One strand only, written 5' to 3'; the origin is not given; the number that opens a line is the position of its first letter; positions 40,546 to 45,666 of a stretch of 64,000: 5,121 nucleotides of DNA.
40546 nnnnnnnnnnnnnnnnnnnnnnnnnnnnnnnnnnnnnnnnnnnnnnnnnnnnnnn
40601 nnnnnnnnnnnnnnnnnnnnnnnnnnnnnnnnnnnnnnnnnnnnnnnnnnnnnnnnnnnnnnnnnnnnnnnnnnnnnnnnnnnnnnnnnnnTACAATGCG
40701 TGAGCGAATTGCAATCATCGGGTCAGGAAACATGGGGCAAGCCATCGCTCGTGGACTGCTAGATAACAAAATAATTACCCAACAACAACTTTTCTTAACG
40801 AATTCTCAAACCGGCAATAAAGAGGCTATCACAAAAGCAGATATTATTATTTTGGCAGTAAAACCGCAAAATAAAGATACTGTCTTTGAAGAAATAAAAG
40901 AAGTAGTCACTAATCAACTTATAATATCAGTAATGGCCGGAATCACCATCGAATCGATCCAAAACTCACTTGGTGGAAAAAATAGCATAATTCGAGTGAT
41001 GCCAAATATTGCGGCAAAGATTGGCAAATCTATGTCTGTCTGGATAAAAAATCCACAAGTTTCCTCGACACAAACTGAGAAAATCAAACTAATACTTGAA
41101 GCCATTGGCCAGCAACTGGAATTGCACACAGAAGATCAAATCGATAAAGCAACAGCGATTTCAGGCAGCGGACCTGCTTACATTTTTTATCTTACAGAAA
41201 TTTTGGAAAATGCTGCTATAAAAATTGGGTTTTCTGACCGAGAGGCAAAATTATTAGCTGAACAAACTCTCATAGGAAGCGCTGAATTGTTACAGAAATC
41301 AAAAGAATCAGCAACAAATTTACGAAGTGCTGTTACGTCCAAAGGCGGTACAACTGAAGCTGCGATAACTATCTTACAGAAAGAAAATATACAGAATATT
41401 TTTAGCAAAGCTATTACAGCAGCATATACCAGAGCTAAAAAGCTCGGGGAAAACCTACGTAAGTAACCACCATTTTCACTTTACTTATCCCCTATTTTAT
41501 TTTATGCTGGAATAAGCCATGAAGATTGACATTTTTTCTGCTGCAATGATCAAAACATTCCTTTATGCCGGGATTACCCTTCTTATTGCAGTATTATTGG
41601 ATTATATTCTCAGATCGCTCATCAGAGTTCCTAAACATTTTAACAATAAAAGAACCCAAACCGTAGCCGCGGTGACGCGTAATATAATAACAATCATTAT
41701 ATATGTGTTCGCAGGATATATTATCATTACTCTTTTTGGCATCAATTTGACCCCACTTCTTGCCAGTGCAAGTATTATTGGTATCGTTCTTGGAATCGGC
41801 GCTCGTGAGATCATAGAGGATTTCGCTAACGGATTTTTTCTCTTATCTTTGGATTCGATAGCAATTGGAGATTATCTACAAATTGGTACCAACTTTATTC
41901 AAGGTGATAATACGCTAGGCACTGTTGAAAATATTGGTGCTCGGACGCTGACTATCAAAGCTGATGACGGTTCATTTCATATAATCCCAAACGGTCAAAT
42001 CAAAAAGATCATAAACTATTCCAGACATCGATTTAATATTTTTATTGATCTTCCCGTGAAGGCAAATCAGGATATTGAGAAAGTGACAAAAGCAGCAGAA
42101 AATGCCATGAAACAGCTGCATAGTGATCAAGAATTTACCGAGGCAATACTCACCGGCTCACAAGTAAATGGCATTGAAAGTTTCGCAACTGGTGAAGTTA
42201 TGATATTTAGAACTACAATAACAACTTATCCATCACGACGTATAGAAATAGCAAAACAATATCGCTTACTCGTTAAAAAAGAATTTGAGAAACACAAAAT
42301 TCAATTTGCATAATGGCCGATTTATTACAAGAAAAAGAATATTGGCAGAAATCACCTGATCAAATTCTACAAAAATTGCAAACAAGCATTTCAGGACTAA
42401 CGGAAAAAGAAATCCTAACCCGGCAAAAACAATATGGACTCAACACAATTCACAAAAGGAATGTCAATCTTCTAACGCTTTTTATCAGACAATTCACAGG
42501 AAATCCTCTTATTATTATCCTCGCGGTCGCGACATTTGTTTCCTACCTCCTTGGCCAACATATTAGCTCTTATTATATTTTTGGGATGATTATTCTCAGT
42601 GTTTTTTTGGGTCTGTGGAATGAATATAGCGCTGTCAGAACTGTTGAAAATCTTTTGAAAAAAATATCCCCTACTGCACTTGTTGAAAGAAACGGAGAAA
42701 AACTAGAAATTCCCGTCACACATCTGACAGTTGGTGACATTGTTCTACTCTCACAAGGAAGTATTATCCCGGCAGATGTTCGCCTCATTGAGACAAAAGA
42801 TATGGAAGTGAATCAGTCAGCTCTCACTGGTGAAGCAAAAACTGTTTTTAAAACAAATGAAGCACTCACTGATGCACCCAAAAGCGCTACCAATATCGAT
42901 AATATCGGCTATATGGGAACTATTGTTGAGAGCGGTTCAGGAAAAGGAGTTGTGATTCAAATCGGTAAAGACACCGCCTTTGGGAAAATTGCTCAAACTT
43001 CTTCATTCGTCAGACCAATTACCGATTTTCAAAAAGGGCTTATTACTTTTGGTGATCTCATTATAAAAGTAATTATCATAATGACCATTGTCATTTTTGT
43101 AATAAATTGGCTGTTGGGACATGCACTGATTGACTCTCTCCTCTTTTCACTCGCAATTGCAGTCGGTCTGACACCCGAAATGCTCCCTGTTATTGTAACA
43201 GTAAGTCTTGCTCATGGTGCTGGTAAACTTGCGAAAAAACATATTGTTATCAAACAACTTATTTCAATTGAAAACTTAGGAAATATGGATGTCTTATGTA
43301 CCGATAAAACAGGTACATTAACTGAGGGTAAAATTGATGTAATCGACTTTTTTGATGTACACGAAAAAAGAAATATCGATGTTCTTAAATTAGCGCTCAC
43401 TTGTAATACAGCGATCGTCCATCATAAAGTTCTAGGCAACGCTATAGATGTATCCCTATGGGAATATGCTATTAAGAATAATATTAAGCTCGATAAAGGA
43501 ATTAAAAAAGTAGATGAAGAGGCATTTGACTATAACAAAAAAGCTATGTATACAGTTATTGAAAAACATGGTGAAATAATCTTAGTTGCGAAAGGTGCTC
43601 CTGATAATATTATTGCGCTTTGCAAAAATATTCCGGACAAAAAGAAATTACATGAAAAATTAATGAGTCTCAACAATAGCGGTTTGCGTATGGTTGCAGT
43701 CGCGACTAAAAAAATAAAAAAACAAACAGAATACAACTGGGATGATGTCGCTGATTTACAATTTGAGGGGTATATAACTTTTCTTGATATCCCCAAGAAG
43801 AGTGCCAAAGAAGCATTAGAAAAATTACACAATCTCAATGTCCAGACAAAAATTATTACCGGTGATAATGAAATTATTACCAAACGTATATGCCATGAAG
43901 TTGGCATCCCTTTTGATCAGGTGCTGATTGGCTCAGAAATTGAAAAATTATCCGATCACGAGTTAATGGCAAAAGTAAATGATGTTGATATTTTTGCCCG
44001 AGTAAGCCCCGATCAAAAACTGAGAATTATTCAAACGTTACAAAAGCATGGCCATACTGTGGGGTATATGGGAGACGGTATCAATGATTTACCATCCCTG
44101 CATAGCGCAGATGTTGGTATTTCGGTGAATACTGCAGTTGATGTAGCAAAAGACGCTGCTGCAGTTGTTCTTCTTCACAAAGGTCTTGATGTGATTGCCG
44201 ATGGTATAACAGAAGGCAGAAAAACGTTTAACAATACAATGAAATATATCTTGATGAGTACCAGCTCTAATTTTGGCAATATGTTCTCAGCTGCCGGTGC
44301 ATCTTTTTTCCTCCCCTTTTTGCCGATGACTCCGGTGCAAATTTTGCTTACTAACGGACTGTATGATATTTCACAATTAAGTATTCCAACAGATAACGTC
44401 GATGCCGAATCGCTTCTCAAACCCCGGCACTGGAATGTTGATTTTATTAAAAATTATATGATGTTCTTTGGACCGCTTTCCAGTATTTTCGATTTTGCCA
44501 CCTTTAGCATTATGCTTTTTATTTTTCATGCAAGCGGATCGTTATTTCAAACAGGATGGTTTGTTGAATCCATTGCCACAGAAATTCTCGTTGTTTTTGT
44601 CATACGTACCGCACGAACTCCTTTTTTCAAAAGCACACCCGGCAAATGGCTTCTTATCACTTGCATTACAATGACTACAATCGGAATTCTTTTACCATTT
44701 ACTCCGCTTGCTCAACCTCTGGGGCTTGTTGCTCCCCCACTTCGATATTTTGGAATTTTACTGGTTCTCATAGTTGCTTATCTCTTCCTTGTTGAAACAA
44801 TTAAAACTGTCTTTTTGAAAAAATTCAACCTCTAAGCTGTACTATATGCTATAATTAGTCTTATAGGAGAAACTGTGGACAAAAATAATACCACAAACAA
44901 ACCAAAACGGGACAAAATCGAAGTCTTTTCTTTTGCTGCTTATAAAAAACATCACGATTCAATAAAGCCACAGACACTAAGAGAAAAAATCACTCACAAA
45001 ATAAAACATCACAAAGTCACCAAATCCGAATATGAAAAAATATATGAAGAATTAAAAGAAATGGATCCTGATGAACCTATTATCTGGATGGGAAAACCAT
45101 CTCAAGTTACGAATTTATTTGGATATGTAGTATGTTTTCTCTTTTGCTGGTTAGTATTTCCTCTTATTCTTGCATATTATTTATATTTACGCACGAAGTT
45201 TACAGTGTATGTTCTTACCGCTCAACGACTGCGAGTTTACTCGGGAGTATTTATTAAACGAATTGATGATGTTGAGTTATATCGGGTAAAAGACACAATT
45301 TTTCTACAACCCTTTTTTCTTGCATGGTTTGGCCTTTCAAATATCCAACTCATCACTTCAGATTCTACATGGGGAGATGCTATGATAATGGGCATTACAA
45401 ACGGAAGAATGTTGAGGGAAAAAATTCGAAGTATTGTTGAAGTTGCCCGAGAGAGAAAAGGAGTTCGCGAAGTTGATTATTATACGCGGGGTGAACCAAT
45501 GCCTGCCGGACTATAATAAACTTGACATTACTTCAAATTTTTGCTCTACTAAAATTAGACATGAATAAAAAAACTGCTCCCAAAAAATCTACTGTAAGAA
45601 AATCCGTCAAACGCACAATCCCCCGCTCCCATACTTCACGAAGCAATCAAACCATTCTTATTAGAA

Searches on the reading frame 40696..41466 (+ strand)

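Call 29: search_protein_families(library=pfam, proteins=[window:40696-41466:+])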
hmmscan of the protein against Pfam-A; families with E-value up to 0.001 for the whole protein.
window:40696-41466:+ (256 aa): 4 families
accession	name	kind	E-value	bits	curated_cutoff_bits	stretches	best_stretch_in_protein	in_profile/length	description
PF14748.11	P5CR_dimer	-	1.5e-33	115.6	25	1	146-250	1-105/105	Pyrroline-5-carboxylate reductase dimerisation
PF03807.23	F420_oxidored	-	4.8e-13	50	21.6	1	4-82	1-94/94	NADP oxidoreductase coenzyme F420-dependent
PF02558.23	ApbA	-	2.8e-05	24.2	22.2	1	30-108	49-128/150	Ketopantoate reductase PanE/ApbA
PF01210.29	NAD_Gly3P_dh_N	-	0.00024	21.5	23.1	0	41-87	63-110/158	NAD-dependent glycerol-3-phosphate dehydrogenase N-terminus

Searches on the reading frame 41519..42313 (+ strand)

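Call 29: search_protein_families(library=pfam, proteins=[window:41519-42313:+])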
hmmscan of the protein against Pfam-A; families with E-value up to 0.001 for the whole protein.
window:41519-42313:+ (264 aa): 2 families
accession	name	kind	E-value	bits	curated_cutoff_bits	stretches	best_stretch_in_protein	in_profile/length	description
PF00924.24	MS_channel_2nd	-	7.1e-15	55.3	20.2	1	98-169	2-68/68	Mechanosensitive ion channel, beta-domain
PF21088.3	MS_channel_1st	-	4.4e-06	27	23.1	1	55-95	1-41/42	Mechanosensitive ion channel, transmembrane helices 2/3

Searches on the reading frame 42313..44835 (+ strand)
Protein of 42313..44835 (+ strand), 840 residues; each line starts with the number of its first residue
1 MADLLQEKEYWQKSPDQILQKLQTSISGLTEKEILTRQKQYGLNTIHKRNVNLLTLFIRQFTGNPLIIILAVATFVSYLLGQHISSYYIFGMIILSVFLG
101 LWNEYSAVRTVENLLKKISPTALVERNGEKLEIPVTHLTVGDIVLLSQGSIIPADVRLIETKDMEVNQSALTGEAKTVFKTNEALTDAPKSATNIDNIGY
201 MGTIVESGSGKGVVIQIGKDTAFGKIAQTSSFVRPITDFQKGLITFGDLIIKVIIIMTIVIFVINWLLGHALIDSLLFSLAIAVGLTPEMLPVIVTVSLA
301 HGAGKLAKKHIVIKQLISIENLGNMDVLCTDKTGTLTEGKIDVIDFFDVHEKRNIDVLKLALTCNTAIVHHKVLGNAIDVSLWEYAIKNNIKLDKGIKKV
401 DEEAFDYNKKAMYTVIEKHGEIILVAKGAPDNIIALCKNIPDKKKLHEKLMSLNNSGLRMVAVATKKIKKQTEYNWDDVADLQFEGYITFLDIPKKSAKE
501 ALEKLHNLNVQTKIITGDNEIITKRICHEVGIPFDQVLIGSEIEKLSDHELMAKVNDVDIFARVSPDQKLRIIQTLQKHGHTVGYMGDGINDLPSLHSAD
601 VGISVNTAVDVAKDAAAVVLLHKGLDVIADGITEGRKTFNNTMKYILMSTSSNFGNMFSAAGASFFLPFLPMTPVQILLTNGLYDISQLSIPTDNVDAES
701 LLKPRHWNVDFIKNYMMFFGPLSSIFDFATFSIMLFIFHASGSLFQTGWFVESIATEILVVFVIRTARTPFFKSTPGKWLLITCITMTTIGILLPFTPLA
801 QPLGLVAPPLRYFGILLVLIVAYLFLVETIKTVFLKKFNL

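Call 15: find_related_loci(query=window:42313-44835:+, collection=genome_contigs, flank=10000)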
Query window:42313-44835:+ (840 aa) in genome_contigs; peptide patterns used: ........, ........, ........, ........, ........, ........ (x = any residue, [..] = any of these).
32 stretches matched a pattern; 7 encode a relative of the query (tblastn E <= 1e-3); 7 distinct loci.
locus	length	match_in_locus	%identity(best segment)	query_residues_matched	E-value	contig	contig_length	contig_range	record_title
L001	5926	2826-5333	82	3-838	0e+0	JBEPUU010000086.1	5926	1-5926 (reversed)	MAG: bacterium isolate 22E.metabat2_refined.014_sub NODE_13999_length_5926_cov_6.389882, whole genome shotgun sequence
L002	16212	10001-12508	65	4-840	0e+0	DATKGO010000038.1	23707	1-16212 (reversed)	MAG TPA_asm: Patescibacteria group bacterium isolate SMAG_U14553 k141_51514, whole genome shotgun sequence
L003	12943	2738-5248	72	3-840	0e+0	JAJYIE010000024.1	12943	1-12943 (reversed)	MAG: bacterium isolate DBS2-1.bin109 NODE_9015_length_12943_cov_1.545568, whole genome shotgun sequence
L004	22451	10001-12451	64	13-840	0e+0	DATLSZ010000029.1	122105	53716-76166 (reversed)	MAG TPA_asm: Candidatus Acidiferrales bacterium isolate SMAG_U13943 k141_788886, whole genome shotgun sequence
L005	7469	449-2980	47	8-840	0e+0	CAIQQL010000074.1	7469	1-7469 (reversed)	uncultured archaeon isolate AlinenSediments_bin-4957 genome assembly, contig: bin-4957:074/154, whole genome shotgun seq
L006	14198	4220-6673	49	44-837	0e+0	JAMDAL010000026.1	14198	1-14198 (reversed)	MAG: Patescibacteria group bacterium isolate FK_Sedi_B_Bin.260 NODE_16490_length_14198_cov_3.75474, whole genome shotgun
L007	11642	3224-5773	39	1-840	0e+0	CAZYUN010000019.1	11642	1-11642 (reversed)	MAG TPA_asm: uncultured Gammaproteobacteria bacterium isolate SRP192927_co2_823 genome assembly, contig: NODE_10376_leng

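Call 29: search_protein_families(library=pfam, proteins=[window:42313-44835:+])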
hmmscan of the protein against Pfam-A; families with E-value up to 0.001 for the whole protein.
window:42313-44835:+ (840 aa): 6 families
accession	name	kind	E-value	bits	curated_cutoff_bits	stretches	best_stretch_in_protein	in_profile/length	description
PF00122.25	E1-E2_ATPase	-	9.1e-43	146.3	28.1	1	118-309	3-181/181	E1-E2 ATPase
PF00689.26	Cation_ATPase_C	-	4.4e-20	72.6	27.3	1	669-832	1-174/175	Cation transporting ATPase, C-terminus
PF00702.32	Hydrolase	-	2.7e-18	67.5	26.4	1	325-600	1-191/191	haloacid dehalogenase-like hydrolase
PF00690.31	Cation_ATPase_N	-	1.2e-16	60.6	20.4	1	10-77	1-69/69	Cation transporter/ATPase, N-terminus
PF13246.12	Cation_ATPase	-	1.8e-09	38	21.7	1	370-440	16-91/91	Cation transport ATPase (P-type)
PF12710.13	HAD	-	8e-05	23.6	27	1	494-596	88-188/189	haloacid dehalogenase-like hydrolase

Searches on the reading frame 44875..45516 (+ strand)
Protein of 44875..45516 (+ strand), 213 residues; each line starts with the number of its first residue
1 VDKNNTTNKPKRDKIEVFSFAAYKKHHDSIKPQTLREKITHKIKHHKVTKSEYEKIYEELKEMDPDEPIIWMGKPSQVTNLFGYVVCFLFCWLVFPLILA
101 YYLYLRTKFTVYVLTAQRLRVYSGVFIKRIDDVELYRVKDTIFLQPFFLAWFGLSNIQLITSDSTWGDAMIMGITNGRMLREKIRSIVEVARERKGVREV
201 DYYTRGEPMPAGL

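Call 29: search_protein_families(library=pfam, proteins=[window:44875-45516:+])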
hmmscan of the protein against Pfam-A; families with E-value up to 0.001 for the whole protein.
window:44875-45516:+ (213 aa): 1 family
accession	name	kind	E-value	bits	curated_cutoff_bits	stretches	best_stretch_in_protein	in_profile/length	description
PF03703.20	bPH_2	-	2.7e-08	34.4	22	1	109-184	3-78/78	Bacterial PH domain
